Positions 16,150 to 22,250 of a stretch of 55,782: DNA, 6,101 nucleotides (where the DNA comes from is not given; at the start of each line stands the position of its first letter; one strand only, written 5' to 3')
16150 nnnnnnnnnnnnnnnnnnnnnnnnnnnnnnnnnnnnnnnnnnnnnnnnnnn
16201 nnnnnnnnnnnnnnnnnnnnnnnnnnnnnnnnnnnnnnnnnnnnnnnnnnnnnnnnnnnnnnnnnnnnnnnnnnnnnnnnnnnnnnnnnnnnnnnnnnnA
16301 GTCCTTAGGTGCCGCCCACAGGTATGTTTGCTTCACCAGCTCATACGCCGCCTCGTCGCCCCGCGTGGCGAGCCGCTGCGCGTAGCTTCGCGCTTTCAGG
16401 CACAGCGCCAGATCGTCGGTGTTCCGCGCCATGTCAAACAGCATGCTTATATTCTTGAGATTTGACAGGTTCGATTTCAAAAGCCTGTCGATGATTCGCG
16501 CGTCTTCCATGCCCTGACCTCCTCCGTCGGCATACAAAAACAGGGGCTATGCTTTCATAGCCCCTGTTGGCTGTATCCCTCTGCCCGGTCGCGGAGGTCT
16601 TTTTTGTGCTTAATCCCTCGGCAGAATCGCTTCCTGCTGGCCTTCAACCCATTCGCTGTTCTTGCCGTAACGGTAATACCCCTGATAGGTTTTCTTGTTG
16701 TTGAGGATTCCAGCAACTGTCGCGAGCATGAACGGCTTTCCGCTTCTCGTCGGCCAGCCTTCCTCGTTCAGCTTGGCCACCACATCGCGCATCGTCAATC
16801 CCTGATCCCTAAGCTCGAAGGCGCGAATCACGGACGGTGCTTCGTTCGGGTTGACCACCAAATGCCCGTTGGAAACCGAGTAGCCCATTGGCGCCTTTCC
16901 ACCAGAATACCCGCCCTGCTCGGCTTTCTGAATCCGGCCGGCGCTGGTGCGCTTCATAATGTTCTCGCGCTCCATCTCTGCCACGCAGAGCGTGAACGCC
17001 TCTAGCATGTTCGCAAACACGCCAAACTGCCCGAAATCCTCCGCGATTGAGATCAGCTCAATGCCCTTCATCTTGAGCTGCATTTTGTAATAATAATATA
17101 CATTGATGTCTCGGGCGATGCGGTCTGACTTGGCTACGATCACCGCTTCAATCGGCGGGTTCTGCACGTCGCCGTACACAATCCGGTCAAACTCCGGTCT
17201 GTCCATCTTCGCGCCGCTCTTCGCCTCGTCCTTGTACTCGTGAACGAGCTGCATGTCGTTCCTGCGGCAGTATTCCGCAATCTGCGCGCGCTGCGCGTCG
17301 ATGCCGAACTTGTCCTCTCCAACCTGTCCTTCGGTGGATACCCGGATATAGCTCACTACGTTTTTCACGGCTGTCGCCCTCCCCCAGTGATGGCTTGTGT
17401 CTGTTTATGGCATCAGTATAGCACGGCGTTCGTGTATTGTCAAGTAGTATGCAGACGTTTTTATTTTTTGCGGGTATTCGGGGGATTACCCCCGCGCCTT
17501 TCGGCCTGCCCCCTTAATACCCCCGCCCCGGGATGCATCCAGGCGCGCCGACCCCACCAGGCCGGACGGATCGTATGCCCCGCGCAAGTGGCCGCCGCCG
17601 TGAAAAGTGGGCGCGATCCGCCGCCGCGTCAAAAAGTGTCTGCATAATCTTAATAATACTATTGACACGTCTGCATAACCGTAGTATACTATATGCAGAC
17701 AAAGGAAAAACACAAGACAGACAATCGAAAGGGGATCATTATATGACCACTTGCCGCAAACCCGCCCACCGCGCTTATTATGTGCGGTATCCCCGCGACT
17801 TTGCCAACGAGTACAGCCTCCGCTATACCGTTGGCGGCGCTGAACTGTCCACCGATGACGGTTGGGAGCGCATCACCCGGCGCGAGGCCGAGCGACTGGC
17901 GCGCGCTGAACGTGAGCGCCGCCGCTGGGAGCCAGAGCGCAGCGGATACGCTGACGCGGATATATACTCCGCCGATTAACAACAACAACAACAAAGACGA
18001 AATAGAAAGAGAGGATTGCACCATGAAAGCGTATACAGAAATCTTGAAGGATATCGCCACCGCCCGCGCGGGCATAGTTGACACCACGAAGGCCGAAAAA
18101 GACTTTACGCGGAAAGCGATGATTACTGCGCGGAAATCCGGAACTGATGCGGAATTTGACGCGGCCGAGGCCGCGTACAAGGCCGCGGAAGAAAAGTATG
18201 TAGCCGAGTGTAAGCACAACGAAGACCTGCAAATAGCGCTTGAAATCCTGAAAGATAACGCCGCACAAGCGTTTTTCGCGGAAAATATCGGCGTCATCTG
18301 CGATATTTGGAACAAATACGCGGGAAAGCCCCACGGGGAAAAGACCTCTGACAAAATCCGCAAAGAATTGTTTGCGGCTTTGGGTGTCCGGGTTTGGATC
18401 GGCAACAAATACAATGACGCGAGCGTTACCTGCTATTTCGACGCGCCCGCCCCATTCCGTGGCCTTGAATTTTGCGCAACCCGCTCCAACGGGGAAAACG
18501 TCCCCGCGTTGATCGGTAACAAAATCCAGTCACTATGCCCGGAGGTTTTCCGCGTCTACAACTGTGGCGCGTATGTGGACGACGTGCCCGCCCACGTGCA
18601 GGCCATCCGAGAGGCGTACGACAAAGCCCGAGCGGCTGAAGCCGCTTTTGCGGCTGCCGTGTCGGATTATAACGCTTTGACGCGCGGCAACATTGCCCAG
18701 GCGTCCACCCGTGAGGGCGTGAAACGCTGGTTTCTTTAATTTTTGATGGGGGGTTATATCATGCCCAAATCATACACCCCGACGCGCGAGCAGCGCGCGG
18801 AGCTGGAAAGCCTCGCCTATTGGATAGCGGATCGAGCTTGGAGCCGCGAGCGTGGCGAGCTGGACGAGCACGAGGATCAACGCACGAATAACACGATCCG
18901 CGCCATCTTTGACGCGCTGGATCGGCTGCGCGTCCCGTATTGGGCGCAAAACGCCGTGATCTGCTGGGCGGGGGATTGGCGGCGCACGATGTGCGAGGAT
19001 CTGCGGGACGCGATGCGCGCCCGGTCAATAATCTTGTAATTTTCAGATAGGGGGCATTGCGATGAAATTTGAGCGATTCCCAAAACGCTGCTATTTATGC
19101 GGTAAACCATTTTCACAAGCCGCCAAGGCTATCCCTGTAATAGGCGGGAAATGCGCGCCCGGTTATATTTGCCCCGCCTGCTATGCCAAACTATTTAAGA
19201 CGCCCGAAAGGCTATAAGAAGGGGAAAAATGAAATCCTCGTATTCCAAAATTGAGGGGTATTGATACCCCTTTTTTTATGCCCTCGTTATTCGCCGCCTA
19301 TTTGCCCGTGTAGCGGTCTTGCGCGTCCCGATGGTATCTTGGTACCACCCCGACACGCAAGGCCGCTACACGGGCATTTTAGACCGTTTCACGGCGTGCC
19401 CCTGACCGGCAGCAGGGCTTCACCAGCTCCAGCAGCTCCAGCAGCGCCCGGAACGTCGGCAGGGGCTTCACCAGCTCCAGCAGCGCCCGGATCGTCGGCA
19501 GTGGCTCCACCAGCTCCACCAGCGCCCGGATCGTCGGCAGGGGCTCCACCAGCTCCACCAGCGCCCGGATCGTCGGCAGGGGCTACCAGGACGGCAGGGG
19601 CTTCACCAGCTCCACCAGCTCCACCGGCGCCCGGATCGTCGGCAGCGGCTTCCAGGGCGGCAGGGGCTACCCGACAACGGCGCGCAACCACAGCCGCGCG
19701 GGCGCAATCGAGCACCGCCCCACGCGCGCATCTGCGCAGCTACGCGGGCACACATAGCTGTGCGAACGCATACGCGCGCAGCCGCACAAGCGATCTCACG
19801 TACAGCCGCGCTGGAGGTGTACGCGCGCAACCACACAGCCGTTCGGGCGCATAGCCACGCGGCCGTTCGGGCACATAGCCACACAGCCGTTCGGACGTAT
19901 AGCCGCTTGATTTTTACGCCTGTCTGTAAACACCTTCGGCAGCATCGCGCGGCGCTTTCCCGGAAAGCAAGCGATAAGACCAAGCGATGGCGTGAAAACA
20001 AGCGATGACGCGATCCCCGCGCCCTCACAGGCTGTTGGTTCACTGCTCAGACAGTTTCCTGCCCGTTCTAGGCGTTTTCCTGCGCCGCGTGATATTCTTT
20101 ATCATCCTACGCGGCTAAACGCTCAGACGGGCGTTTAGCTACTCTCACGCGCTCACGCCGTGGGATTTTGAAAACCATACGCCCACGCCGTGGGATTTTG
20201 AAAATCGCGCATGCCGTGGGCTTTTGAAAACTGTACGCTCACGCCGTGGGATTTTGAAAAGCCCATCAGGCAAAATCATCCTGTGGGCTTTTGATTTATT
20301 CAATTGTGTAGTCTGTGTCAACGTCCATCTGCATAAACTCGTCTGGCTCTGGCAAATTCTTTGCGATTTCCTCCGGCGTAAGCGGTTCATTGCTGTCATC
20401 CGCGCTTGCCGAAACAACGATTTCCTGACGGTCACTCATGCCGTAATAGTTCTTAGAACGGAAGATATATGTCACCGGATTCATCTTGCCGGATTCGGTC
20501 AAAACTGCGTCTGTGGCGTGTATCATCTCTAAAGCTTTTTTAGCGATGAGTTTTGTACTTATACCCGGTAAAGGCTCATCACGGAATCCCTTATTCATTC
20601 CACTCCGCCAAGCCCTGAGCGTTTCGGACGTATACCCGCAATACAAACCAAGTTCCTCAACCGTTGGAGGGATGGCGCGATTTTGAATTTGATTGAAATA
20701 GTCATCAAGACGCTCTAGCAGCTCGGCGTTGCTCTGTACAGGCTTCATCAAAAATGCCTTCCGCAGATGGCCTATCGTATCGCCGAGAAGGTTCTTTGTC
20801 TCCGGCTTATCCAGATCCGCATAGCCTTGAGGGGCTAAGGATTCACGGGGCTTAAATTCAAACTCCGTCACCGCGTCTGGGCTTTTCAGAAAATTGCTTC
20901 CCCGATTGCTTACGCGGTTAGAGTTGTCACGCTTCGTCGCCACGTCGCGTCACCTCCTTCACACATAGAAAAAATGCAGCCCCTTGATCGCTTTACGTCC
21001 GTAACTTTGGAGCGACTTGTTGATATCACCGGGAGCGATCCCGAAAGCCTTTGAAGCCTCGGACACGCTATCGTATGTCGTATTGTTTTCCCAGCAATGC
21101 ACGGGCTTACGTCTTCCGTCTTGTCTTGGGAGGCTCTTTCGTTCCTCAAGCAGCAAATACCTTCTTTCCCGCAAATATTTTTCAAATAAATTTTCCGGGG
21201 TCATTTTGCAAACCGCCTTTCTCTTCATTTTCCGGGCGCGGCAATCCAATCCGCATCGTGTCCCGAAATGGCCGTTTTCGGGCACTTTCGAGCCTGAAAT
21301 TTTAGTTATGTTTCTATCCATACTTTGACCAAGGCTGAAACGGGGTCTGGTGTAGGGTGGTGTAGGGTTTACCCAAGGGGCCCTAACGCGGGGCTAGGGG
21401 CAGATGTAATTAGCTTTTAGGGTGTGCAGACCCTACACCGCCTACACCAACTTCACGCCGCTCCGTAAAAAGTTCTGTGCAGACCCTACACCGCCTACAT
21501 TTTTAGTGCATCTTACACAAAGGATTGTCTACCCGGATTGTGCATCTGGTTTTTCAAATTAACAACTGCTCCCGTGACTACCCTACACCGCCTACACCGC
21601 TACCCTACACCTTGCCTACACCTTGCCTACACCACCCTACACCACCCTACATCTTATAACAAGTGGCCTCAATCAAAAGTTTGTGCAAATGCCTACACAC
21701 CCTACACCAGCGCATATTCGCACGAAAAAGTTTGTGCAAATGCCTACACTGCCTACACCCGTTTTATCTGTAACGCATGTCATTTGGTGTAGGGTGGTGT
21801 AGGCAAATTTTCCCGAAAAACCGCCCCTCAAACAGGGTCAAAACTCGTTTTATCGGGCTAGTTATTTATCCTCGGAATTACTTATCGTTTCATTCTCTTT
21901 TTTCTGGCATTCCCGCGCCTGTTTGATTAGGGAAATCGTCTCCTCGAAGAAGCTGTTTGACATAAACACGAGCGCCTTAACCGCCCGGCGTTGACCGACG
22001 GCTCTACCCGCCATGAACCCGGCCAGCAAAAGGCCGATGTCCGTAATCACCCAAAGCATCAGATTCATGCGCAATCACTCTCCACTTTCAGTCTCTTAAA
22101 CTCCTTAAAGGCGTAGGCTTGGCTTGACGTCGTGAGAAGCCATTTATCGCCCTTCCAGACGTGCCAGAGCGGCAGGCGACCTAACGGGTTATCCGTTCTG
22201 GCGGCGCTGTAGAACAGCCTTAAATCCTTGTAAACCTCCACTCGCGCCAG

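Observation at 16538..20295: terS and terL are split by a 3.8-kb self-contained module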

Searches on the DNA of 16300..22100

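Call 20: search_rna_families(source=window, start=16300, end=22100, threshold=evalue, max_evalue=1)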
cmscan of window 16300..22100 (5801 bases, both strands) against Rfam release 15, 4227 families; matches with E-value up to 1: 3.
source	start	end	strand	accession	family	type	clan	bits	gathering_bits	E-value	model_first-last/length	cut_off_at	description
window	20188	20300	+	RF01772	rnk_pseudo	Cis-reg; leader;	-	28.8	55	0.078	1-108/108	no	Pseudomonas rnk leader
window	19304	19375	+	RF04284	mir-532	Gene; miRNA;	-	24.6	75.2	0.046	1-75/75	no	mir-532 microRNA precursor family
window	20191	20265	-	RF00744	mir-361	Gene; miRNA;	-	23.3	70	0.2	1-71/71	no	mir-361 microRNA precursor family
